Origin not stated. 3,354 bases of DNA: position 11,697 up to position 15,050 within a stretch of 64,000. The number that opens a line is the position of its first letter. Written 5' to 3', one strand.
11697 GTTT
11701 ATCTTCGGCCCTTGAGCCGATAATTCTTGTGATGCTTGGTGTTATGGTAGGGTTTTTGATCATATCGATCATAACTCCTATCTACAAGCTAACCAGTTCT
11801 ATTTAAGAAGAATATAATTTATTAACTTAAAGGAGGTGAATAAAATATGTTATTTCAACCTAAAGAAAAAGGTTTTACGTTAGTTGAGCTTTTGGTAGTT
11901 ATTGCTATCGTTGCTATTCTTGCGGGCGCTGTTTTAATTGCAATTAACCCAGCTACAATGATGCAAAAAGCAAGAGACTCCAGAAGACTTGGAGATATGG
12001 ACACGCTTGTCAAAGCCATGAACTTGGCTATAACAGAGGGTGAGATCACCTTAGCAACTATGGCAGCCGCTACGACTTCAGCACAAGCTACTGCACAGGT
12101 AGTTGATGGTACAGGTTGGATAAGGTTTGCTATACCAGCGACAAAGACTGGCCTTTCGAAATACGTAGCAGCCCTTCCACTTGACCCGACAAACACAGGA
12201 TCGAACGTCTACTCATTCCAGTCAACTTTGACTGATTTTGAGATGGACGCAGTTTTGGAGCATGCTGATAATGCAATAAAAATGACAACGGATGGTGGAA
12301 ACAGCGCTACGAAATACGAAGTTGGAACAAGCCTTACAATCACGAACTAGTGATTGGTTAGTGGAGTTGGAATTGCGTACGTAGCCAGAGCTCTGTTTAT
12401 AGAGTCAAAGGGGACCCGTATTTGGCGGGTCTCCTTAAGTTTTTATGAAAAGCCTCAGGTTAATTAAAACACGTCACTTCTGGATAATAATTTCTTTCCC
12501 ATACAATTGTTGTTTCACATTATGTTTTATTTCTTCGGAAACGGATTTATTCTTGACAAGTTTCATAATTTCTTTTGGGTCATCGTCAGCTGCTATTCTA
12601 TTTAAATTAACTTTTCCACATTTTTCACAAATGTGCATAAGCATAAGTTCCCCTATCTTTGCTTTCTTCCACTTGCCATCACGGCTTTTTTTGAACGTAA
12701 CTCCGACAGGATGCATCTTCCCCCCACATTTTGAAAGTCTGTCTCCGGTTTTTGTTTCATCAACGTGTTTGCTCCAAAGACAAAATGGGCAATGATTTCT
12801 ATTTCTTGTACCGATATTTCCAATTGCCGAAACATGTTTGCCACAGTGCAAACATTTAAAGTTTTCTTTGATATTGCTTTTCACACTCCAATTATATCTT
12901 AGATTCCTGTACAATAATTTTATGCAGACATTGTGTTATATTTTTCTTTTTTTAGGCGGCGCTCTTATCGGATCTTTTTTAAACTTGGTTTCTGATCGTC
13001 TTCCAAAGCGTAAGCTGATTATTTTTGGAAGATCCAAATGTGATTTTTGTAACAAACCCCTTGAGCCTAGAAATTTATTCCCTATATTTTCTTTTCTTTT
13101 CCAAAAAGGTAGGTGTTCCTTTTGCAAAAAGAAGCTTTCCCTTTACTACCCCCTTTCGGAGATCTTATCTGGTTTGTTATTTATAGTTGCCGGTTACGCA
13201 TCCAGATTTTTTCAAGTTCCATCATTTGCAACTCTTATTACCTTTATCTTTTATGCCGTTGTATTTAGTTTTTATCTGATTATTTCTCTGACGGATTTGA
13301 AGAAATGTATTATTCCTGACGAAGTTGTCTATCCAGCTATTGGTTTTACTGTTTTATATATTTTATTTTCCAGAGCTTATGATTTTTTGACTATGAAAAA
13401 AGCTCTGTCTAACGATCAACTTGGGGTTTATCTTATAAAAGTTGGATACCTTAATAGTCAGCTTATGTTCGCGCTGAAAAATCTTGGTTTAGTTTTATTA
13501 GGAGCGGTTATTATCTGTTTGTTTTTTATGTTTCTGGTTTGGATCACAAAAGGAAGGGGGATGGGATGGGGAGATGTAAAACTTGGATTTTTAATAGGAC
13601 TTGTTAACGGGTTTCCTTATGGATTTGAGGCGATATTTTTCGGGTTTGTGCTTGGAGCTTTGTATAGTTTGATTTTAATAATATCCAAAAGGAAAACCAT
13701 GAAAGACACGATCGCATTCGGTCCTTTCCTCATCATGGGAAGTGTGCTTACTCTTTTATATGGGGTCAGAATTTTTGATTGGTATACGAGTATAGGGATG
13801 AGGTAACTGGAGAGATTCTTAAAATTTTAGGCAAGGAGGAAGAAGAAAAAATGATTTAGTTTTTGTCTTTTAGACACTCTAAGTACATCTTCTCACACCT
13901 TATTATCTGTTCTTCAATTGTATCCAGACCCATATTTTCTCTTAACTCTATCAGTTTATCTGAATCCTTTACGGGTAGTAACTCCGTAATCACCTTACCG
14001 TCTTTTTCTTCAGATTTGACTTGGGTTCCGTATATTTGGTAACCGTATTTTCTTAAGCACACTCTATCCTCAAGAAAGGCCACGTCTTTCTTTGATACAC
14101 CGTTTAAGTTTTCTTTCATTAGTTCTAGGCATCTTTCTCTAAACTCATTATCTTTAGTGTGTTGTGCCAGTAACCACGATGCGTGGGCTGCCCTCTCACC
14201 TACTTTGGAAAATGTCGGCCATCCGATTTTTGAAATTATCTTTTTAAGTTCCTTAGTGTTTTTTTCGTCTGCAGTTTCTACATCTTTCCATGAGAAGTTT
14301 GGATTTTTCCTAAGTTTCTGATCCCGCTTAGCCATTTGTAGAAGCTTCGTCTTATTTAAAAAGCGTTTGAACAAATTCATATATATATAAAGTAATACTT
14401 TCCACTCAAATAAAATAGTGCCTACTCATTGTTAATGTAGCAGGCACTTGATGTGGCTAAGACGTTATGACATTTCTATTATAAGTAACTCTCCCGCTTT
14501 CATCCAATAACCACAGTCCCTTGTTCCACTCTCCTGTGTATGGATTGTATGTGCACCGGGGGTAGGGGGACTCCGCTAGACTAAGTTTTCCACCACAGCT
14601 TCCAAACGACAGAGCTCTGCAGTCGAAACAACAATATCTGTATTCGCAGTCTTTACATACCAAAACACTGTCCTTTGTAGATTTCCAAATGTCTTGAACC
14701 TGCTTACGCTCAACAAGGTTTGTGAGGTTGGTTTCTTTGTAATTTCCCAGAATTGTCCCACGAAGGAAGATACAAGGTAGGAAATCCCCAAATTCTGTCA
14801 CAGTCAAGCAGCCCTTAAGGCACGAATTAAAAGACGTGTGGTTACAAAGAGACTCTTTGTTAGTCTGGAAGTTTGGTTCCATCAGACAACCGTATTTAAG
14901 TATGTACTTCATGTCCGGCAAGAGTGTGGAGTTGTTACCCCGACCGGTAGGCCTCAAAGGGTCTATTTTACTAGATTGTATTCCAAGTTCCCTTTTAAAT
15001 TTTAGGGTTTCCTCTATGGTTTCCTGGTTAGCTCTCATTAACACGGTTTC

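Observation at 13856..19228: Candidate RiPP-type biosynthetic locus: two-component pair, Cys-rich precursor, HExxH protein and RRE-rSAM/SPASM enzyme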

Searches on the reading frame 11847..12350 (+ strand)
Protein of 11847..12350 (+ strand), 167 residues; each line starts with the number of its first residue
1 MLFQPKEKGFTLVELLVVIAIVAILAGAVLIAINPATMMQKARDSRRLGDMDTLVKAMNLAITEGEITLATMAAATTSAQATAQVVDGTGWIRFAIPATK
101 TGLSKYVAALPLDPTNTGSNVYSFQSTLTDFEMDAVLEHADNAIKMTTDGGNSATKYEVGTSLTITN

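Call 30: search_protein_families(library=pfam, proteins=[window:11847-12350:+], max_evalue=0.01)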
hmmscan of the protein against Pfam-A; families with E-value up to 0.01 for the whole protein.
window:11847-12350:+ (167 aa): 1 family
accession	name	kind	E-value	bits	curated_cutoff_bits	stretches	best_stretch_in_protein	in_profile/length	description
PF07963.17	N_methyl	-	2.7e-10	39.8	21.2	1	6-30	3-27/27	Prokaryotic N-terminal methylation motif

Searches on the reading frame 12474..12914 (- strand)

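Call 3: search_protein_families(library=pfam, proteins=[window:12474-12914:-], max_evalue=0.01)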
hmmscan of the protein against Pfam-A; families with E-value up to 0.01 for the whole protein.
window:12474-12914:- (146 aa): 2 families
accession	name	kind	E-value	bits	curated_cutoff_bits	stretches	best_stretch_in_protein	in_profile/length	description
PF12647.12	RNHCP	-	1.6e-27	95.7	24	1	17-117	2-90/90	RNHCP domain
PF09723.15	Zn_ribbon_8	-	0.00035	21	34.4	0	19-45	6-32/41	Zinc ribbon domain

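Call 4: search_protein_families(library=ncbifam, proteins=[window:12474-12914:-], max_evalue=0.01)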
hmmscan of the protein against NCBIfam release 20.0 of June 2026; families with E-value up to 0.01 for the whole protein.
window:12474-12914:- (146 aa): 1 family
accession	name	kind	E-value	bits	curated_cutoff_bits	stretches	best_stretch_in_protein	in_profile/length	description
TIGR02605.1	CxxC_CxxC_SSSS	subfamily_domain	0.0015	18.5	31.3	0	19-45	6-32/52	FmdB family zinc ribbon protein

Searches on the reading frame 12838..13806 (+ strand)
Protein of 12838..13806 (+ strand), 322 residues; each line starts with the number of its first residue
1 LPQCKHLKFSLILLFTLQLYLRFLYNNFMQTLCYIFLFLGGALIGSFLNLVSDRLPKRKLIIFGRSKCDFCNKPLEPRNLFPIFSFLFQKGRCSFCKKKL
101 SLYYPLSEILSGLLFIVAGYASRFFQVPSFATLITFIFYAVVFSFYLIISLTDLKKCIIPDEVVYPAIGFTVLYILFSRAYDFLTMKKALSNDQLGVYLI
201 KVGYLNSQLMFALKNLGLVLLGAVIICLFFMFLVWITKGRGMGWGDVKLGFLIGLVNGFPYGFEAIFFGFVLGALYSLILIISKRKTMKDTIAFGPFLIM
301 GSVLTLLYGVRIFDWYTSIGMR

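Call 30: search_protein_families(library=pfam, proteins=[window:12838-13806:+], max_evalue=0.01)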
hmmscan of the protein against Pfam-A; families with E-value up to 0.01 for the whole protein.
window:12838-13806:+ (322 aa): 2 families
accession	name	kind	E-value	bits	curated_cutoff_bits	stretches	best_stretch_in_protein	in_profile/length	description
PF06750.18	A24_N_bact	-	4.5e-26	91.2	23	1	41-119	3-81/84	Bacterial Peptidase A24 N-terminal domain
PF01478.23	Peptidase_A24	-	3.3e-09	37.6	26.5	1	141-278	2-104/104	Type IV leader peptidase family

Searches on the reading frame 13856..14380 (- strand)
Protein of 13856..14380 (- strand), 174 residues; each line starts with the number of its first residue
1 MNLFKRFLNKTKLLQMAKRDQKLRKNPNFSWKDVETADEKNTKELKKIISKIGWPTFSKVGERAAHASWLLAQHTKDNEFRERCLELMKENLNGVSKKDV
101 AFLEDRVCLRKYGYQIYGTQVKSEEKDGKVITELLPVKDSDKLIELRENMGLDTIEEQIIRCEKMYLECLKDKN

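Call 3: search_protein_families(library=pfam, proteins=[window:13856-14380:-], max_evalue=0.01)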
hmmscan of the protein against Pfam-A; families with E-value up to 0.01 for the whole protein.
window:13856-14380:- (174 aa): 1 family
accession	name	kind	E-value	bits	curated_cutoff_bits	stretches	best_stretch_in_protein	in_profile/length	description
PF20329.3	DUF6624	-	5.9e-16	58.9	27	1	33-166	36-168/173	Family of unknown function (DUF6624)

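Call 4: search_protein_families(library=ncbifam, proteins=[window:13856-14380:-], max_evalue=0.01)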
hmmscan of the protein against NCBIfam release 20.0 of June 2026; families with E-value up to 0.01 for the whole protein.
window:13856-14380:- (174 aa): 0 families

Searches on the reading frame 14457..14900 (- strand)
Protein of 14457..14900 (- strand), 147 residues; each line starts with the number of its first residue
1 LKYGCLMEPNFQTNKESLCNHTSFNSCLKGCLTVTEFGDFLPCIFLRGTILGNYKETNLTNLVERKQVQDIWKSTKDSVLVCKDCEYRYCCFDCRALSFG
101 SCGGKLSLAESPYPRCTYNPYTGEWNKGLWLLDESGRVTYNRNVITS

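Call 69: search_protein_families(library=pfam, proteins=[window:14457-14900:-], max_evalue=10)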
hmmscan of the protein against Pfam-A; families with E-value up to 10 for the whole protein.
window:14457-14900:- (147 aa): 1 family
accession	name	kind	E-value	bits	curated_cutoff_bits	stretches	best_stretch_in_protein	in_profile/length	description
PF24964.1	DUF7769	-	0.17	12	27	1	63-77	36-50/55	Domain of unknown function (DUF7769)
